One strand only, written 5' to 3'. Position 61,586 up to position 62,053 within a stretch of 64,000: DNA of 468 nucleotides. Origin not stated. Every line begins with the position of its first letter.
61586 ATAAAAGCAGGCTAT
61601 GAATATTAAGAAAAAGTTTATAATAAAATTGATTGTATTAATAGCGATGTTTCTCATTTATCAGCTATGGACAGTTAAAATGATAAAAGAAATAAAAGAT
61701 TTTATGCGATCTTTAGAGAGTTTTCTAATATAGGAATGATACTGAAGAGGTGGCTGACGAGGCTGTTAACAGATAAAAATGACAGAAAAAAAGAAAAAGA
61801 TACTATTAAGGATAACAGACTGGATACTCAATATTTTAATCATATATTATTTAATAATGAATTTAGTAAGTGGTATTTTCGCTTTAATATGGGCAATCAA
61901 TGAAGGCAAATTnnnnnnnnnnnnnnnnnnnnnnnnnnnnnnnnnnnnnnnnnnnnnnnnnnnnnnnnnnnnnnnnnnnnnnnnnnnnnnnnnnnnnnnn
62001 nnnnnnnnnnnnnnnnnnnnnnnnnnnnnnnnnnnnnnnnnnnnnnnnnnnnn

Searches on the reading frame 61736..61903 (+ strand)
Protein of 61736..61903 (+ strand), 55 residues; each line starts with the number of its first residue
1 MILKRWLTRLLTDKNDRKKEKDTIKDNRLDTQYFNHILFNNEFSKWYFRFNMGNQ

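Call 35: search_protein_families(library=padloc, proteins=[window:61736-61903:+], max_evalue=1)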
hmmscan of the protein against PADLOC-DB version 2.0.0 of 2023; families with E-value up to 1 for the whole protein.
window:61736-61903:+ (55 aa): 0 families

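Call 36: search_protein_families(library=phrogs, proteins=[window:61736-61903:+], max_evalue=1)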
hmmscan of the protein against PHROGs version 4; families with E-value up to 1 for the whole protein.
window:61736-61903:+ (55 aa): 0 families
